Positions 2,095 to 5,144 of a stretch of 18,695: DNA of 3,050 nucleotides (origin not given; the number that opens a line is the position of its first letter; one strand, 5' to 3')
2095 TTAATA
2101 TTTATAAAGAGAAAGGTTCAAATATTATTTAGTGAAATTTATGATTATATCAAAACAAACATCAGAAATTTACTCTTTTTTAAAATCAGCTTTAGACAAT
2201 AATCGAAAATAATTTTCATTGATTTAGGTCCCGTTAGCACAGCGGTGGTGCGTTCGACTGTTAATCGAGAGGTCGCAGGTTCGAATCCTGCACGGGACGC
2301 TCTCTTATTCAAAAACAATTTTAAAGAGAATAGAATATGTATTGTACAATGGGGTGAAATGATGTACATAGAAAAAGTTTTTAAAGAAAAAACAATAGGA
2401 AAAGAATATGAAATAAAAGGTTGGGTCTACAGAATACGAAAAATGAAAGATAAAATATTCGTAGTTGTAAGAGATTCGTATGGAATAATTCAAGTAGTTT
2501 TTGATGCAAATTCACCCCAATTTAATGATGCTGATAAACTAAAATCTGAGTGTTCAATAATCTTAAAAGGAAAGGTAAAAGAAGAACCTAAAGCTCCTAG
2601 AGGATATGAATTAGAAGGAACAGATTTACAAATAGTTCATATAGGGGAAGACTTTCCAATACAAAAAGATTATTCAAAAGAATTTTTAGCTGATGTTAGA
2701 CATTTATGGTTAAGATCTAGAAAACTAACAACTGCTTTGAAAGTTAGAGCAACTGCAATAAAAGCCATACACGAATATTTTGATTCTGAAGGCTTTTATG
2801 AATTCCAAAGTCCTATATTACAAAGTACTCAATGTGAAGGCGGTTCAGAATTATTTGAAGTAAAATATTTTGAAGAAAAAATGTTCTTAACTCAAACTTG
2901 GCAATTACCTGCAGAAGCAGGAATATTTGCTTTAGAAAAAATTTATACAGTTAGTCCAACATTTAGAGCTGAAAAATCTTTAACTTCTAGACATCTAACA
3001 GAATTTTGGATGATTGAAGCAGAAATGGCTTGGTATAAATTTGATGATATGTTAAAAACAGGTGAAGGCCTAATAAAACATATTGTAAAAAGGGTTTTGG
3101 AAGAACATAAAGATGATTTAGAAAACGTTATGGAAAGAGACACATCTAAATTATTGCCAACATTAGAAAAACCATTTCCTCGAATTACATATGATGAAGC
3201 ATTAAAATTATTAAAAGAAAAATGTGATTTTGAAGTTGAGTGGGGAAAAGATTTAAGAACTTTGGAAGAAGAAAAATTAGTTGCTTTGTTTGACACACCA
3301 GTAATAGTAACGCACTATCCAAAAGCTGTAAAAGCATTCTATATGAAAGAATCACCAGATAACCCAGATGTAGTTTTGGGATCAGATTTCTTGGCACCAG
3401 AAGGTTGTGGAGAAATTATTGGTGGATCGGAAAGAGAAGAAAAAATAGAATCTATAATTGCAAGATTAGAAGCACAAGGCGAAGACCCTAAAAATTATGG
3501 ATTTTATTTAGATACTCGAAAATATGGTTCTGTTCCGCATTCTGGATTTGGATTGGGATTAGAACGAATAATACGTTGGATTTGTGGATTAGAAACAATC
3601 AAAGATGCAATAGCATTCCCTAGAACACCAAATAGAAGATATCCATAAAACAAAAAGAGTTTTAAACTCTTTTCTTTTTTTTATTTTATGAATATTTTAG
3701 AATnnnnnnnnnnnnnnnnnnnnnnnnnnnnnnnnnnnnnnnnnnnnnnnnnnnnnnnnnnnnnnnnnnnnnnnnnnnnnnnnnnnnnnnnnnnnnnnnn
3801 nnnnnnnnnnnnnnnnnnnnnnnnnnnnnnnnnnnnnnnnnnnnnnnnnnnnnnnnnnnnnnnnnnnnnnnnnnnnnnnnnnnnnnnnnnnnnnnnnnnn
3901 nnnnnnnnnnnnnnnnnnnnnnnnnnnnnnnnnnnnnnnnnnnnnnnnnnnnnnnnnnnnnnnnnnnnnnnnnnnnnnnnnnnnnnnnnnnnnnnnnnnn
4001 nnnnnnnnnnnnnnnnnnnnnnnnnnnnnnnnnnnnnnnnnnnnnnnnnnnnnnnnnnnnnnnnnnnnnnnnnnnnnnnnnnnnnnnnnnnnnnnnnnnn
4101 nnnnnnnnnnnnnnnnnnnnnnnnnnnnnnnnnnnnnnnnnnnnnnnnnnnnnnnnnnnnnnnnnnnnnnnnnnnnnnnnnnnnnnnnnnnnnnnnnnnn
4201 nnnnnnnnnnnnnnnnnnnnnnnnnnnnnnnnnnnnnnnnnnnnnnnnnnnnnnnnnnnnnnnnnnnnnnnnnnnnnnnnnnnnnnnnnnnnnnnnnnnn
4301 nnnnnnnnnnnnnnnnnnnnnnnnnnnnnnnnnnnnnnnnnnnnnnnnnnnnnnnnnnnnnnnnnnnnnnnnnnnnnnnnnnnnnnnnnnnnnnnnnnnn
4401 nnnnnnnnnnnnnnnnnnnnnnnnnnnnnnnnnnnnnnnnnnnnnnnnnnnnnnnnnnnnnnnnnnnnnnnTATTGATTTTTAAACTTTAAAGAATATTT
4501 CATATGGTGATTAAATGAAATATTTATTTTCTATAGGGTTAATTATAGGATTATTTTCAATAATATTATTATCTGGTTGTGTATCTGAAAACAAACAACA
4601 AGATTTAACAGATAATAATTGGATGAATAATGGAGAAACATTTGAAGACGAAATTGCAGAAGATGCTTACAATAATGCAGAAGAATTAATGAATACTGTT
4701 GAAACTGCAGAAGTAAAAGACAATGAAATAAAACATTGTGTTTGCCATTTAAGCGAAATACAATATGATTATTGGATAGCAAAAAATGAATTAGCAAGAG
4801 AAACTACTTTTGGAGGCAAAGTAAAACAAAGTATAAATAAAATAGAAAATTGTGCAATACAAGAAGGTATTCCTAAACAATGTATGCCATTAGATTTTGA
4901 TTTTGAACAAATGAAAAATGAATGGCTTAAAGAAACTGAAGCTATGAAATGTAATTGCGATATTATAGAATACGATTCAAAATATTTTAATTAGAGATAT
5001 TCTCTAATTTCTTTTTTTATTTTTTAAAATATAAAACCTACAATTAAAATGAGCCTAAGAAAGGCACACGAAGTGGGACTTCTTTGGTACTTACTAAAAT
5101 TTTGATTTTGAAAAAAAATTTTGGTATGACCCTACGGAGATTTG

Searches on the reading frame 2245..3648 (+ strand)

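Call 10: search_protein_families(library=pfam, proteins=[window:2245-3648:+])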
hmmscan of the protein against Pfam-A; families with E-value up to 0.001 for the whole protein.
window:2245-3648:+ (467 aa): 2 families
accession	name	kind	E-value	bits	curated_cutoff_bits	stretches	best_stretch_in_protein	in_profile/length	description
PF00152.25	tRNA-synt_2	-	7.1e-72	242.5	25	1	145-461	2-307/308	tRNA synthetases class II (D, K and N)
PF01336.31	tRNA_anti-codon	-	6.4e-15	55.3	27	1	56-130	2-74/75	OB-fold nucleic acid binding domain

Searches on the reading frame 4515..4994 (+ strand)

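Call 10: search_protein_families(library=pfam, proteins=[window:4515-4994:+])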
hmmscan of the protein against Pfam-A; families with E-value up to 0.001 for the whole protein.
window:4515-4994:+ (159 aa): 0 families

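Call 56: search_protein_families(library=ncbifam, proteins=[window:4515-4994:+], max_evalue=0.01)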
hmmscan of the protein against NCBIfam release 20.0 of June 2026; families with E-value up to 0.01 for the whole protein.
window:4515-4994:+ (159 aa): 2 families
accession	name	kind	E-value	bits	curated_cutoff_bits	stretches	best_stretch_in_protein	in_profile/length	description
NF041601.1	PA5502_lipo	equivalog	0.0012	18.5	285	1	1-79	1-78/237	PA5502 family lipoprotein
NF007428.1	PRK09973.1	equivalog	0.0053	17.3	120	1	1-38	1-36/85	lipoprotein YqhH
